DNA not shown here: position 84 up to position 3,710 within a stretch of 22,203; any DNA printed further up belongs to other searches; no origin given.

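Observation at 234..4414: MmeI-like Type IIG RM enzyme translationally coupled to a DprA/Smf-like SLOG-domain protein: candidate two-gene restriction/modification-control module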

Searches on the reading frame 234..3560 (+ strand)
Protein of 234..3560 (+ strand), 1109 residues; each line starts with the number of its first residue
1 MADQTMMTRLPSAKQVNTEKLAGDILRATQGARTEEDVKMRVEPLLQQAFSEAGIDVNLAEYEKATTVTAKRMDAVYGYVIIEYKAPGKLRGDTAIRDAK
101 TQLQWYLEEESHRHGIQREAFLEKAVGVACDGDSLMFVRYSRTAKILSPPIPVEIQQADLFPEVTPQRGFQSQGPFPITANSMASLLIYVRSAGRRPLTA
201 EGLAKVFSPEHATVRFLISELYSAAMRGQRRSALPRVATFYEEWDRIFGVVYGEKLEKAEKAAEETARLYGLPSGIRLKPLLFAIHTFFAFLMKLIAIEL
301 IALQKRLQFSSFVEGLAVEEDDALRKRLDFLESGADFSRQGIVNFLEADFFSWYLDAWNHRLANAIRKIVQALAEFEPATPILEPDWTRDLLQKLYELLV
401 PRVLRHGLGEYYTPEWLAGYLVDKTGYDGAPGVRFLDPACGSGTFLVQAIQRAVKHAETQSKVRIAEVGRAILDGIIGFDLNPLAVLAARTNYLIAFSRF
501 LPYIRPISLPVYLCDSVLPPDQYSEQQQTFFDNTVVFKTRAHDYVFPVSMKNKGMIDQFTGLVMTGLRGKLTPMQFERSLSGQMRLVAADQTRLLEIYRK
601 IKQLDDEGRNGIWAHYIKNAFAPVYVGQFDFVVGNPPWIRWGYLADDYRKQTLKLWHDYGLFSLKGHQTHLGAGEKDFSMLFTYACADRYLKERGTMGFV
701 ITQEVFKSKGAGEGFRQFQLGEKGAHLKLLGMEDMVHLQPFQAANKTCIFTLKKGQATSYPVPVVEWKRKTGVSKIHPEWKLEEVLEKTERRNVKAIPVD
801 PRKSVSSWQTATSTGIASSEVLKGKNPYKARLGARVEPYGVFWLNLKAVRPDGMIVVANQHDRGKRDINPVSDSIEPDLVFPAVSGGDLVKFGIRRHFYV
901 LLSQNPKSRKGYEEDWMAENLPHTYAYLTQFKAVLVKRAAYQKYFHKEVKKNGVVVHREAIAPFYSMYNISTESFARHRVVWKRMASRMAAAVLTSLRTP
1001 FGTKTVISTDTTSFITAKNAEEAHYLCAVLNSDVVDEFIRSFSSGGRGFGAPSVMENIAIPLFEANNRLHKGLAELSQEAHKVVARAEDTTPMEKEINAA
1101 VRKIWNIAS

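Call 7: search_protein_families(library=pfam, proteins=[window:234-3560:+], max_evalue=0.1)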
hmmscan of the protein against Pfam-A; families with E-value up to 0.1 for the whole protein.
window:234-3560:+ (1109 aa): 6 families
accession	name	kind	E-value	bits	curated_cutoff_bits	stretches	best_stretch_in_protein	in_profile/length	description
PF02384.22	N6_Mtase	-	2.8e-11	43.8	20.4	1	389-494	3-98/311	N-6 DNA Methylase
PF07669.17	Eco57I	-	9.8e-10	39.2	25.3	1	476-719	3-153/171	Eco57I restriction-modification methylase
PF01170.24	UPF0020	-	8.3e-06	26.1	22.3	1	417-492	16-95/197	RMKL-like, methyltransferase domain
PF20473.4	MmeI_Mtase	-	2.2e-05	24.2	27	1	433-496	21-85/259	MmeI, DNA-methyltransferase domain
PF12950.13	TaqI_C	-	9.5e-05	23.1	26.5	1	971-1044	33-99/118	TaqI-like C-terminal specificity domain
PF13847.12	Methyltransf_31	-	0.057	13.5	27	0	432-492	4-47/145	Methyltransferase domain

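Call 8: search_protein_families(library=padloc, proteins=[window:234-3560:+], max_evalue=0.1)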
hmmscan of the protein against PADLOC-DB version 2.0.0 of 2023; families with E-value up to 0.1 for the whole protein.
window:234-3560:+ (1109 aa): 51 families (the best 25 are shown)
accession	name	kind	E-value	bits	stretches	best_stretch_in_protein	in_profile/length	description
PDLC03630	REase_MTase_IIG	-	1.1e-262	872.5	1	22-1104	12-1073/1100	Type IIG restriction enzyme-methyltransferase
PDLC03580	REase_II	-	1.4e-177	590.7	1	33-1107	28-1086/1112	Type II restriction enzyme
PDLC03625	REase_MTase_IIG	-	1.6e-102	342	1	200-1100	190-1102/1109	Type IIG restriction enzyme-methyltransferase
PDLC03335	MTase_II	-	2e-17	61.1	2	628-940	195-472/607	Type II methyltransferase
PDLC04134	mad2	-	4.6e-14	50.1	1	366-493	234-333/492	mads_2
PDLC02529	PglX|PglXI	-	1.2e-13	47.7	1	412-532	203-334/1189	PglX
PDLC03338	MTase_II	-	2.5e-13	47.6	1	391-516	112-237/604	Type II methyltransferase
PDLC03267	MTase_II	-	3.2e-13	47.5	2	627-776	105-239/539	Type II methyltransferase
PDLC03612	REase_MTase_IIG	-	1.7e-11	41.1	2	972-1108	1101-1236/1247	Type IIG restriction enzyme-methyltransferase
PDLC03248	MTase_II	-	5.1e-11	40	2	626-773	83-215/521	Type II methyltransferase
PDLC03348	MTase_II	-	9.4e-11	38.9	1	389-495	201-311/727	Type II methyltransferase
PDLC03313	MTase_II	-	1.2e-10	38.6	2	626-694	142-211/563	Type II methyltransferase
PDLC03021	MTase_I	-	1e-09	35.8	1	365-494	124-246/491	Type I methyltransferase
PDLC03025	MTase_I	-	3.7e-09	33.8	1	388-495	140-241/569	Type I methyltransferase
PDLC03604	REase_MTase_IIG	-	5.1e-08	29.4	1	627-757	533-650/1011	Type IIG restriction enzyme-methyltransferase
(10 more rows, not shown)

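Call 9: search_protein_families(library=ncbifam, proteins=[window:234-3560:+], max_evalue=0.01)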
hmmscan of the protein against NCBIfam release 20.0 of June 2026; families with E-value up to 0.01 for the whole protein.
window:234-3560:+ (1109 aa): 7 families
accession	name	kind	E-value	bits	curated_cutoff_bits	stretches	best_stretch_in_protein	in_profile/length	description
NF033451.1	BREX_2_MTaseX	equivalog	3.8e-11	41.5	400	1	384-496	172-289/1185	BREX-2 system adenine-specific DNA-methyltransferase PglX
TIGR02987.1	met_A_Alw26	exception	7.8e-11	41.4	353.5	2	409-473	4-76/523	Alw26I/Eco31I/Esp3I family type II restriction adenine-specific DNA-methyltransferase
NF047738.1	antiphage_MADS2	equivalog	1.3e-07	30.3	720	1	393-463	295-363/654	methylation-associated defense system DNA methyltransferase MAD2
NF008748.0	PRK11783.1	equivalog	0.00067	18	466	1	407-460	169-221/704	bifunctional 23S rRNA (guanine(2069)-N(7))-methyltransferase RlmK/23S rRNA (guanine(2445)-N(2))-methyltransferase RlmL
NF047740.1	antiphage_MADS5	equivalog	0.0017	17.3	400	1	1004-1087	364-445/461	methylation-associated defense system restriction endonuclease subunit S MAD5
NF033455.1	BREX_6_MTaseX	exception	0.0027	15.3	900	1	430-490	327-393/1319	BREX-6 system adenine-specific DNA-methyltransferase PglX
NF033452.1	BREX_1_MTaseX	exception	0.0038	15.1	500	0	433-449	315-331/1210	BREX-1 system adenine-specific DNA-methyltransferase PglX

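Call 26: search_solved_structures(query=window:234-3560:+, max_evalue=0.01, show_alignments=1)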
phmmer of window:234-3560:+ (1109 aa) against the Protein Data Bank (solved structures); distinct sequences matched with E-value up to 0.01: 3.
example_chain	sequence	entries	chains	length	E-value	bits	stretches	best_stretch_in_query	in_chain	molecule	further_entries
3ufb_A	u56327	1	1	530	0.00012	23.1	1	392-494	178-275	Type I restriction-modification system methyltransferase subunit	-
7lni_A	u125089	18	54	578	0.0009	20.2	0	391-449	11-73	Site-specific DNA-methyltransferase (adenine-specific)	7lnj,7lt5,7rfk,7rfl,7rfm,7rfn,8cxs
8cxz_A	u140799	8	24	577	0.00091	20.2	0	391-449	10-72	Site-specific DNA-methyltransferase (adenine-specific)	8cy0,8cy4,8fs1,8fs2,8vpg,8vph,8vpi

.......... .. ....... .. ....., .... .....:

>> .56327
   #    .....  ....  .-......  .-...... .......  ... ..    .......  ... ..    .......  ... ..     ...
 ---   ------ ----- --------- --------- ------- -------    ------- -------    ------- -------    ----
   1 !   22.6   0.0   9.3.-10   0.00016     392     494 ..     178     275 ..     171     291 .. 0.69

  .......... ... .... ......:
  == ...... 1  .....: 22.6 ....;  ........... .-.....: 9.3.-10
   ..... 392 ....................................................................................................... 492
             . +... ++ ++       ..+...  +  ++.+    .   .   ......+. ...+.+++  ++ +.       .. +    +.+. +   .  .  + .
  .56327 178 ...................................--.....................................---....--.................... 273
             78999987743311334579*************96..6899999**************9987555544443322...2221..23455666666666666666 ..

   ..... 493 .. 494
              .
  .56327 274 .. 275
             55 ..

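Call 43: search_dna_similar(query=window:234-3560:+, collection=plasmids, mode=protein, max_evalue=1e-20, max_rows=25)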
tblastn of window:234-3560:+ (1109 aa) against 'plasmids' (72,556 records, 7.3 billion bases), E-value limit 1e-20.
Records with a match: 79; places in all: 82; records where one place covers at least 80% of the query: 22.
Best place of each record, by identity: <60% 79.
By first word of the organism name: Vibrio 38; Klebsiella 6; Rhodococcus 4; Corynebacterium 3; Mesorhizobium 2; Sulfuricystis 2; Aeromonas 2; Photobacterium 2; Bacillus 1; Hymenobacter 1; and 18 more.
By predicted mobility (MOB-suite, as given by PLSDB): mobilizable 48; non-mobilizable 21; conjugative 10.
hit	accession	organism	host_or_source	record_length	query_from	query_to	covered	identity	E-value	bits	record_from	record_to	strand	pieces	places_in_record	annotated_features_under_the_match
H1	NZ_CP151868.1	Bacillus thuringiensis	tobacco,mixed culture,leaves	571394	24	1081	95%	29.2%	1e-120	418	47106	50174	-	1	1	N-6 DNA methylase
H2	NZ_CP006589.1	Hymenobacter sp. APR13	silkworm feces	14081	1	1081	97%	27.9%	2e-100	358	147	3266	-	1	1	N-6 DNA methylase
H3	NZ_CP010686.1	Phaeobacter piscinae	cell culture,rotifer aquaculture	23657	71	1088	92%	28.7%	9e-114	397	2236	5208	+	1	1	N-6 DNA methylase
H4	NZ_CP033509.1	Mesorhizobium jarvisii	Lotus corniculatus,cell culture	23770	72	1081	91%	28.7%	2e-110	388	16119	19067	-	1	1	N-6 DNA methylase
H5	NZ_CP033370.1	Mesorhizobium loti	Lotus sp.,cell culture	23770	72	1081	91%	28.7%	2e-110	388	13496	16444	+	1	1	N-6 DNA methylase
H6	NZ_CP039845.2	Acetobacter pasteurianus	whole organism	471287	70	1106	94%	27.9%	6e-102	362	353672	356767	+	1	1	N-6 DNA methylase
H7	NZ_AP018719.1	Sulfuricystis multivorans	-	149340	70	1082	91%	28.6%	6e-104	368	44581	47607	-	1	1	N-6 DNA methylase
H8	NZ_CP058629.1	Chitinibacter bivalviorum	Anodonta arcaeformis,Mono-bacterial ...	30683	70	1082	91%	28.6%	8e-104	368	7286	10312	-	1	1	N-6 DNA methylase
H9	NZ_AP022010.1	Klebsiella quasipneumoniae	-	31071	70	1082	91%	28.6%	2e-103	367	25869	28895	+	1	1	N-6 DNA methylase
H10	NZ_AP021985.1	Raoultella ornithinolytica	-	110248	70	1082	91%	28.6%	4e-103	366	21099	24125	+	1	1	N-6 DNA methylase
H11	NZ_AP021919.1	Aeromonas sp. WP2-W18-CRE-05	-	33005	70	1082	91%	28.6%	4e-103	366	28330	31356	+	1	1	N-6 DNA methylase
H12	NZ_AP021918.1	Aeromonas sp. WP2-W18-CRE-05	-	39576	70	1082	91%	28.6%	4e-103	366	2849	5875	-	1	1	N-6 DNA methylase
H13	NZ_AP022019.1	Klebsiella quasipneumoniae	-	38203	70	1082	91%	28.6%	4e-103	366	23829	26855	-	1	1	N-6 DNA methylase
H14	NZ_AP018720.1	Sulfuricystis multivorans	-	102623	70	1082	91%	28.5%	2e-103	367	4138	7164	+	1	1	N-6 DNA methylase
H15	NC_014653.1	Photobacterium damselae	diseased Psetta maxima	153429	72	1081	91%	28.5%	4e-110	387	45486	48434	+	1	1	N-6 DNA methylase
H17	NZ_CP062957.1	Rothia amarae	culture,dirt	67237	32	1104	97%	26.1%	6e-89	323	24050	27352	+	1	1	N-6 DNA methylase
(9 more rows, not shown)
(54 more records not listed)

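Call 44: get_annotated_region(hit=H3, flank=3000)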
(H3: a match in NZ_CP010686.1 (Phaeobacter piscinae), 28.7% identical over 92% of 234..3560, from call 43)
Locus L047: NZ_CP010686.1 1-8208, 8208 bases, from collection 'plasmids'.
description: Phaeobacter piscinae strain P14 plasmid pP14_e, complete sequence
organism: Phaeobacter piscinae (NCBI taxid 1580596)
taxonomy: Bacteria; Pseudomonadota; Alphaproteobacteria; Rhodobacterales; Roseobacteraceae; Phaeobacter; Phaeobacter piscinae
host: -; source: cell culture,rotifer aquaculture; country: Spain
typing (MOB-suite, as given by PLSDB): non-mobilizable
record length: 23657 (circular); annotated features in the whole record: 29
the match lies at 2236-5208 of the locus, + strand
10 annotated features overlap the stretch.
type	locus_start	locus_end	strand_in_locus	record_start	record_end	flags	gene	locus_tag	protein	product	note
CDS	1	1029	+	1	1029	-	-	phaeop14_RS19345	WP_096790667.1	replication initiator protein A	-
CDS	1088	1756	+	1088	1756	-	parA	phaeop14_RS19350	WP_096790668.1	ParA family partition ATPase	-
CDS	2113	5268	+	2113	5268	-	-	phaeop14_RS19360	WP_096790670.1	N-6 DNA methylase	GO:0006306 - DNA methylation [Evidence IEA]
CDS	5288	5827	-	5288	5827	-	-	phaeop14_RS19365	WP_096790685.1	recombinase family protein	GO:0006310 - DNA recombination [Evidence IEA]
CDS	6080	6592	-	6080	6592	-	-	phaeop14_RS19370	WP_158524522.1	TetR/AcrR family transcriptional regulator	-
CDS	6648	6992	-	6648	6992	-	-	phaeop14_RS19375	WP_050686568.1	multidrug efflux SMR transporter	-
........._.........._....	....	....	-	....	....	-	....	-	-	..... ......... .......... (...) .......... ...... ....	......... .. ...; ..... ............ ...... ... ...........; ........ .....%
CDS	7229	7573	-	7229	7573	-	-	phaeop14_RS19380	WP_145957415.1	hypothetical protein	-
CDS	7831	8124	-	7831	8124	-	-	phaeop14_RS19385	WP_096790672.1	hypothetical protein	-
CDS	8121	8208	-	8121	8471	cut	-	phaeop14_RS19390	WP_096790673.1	DUF2958 domain-containing protein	-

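Call 45: get_annotated_region(hit=H9, flank=3000)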
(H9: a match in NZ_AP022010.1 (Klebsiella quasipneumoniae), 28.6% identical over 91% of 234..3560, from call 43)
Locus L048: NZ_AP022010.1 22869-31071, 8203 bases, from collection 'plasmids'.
description: Klebsiella quasipneumoniae strain WP3-S18-CRE-02 plasmid pWP3-S18-CRE-02_5, complete sequence
organism: Klebsiella quasipneumoniae (NCBI taxid 1463165)
taxonomy: Bacteria; Pseudomonadota; Gammaproteobacteria; Enterobacterales; Enterobacteriaceae; Klebsiella; Klebsiella quasipneumoniae
host: -; source: -; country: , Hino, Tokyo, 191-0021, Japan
typing (MOB-suite, as given by PLSDB): mobilizable; replicon IncP; relaxase MOBP
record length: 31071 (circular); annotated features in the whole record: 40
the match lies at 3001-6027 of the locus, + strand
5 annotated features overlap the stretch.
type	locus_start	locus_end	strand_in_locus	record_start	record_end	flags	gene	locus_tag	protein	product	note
CDS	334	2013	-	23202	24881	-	-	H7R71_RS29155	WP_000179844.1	Mu transposase C-terminal domain-containing protein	GO:0015074 - DNA integration [Evidence IEA]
CDS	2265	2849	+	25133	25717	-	-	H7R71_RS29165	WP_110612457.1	recombinase family protein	GO:0006310 - DNA recombination [Evidence IEA]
CDS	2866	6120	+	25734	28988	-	-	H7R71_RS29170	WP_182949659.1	N-6 DNA methylase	GO:0006306 - DNA methylation [Evidence IEA]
CDS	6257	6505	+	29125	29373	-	-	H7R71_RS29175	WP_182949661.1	hypothetical protein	-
CDS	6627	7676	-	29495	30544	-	-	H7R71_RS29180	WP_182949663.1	DNA-binding protein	-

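Call 46: get_annotated_region(hit=H1, flank=3000)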
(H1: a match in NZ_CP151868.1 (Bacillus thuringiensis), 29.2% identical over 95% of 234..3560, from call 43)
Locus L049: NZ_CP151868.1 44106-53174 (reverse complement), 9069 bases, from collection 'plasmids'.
description: Bacillus thuringiensis strain YB6 plasmid unnamed1, complete sequence
organism: Bacillus thuringiensis (NCBI taxid 1428)
taxonomy: Bacteria; Bacillota; Bacilli; Bacillales; Bacillaceae; Bacillus; Bacillus thuringiensis
host: -; source: tobacco,mixed culture,leaves; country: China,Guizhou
typing (MOB-suite, as given by PLSDB): non-mobilizable
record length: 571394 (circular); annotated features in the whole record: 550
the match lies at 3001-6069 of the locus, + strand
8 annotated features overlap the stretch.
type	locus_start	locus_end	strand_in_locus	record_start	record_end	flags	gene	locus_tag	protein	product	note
CDS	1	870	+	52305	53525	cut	sufS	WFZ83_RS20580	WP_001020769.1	cysteine desulfurase SufS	-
CDS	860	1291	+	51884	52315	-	sufU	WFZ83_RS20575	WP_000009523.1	Fe-S cluster assembly sulfur transfer protein SufU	GO:0016226 - iron-sulfur cluster assembly [Evidence IEA]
CDS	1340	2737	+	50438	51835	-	sufB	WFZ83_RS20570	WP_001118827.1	Fe-S cluster assembly protein SufB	GO:0016226 - iron-sulfur cluster assembly [Evidence IEA]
CDS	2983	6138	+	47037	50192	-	-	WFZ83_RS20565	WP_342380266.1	N-6 DNA methylase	GO:0006306 - DNA methylation [Evidence IEA]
CDS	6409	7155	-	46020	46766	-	-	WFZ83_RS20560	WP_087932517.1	VanZ family protein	-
CDS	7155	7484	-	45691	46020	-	-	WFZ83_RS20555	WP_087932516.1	helix-turn-helix transcriptional regulator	-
CDS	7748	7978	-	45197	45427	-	-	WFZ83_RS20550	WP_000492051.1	hypothetical protein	-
CDS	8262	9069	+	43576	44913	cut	-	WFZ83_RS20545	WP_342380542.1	bifunctional UDP-sugar hydrolase/5'-nucleotidase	-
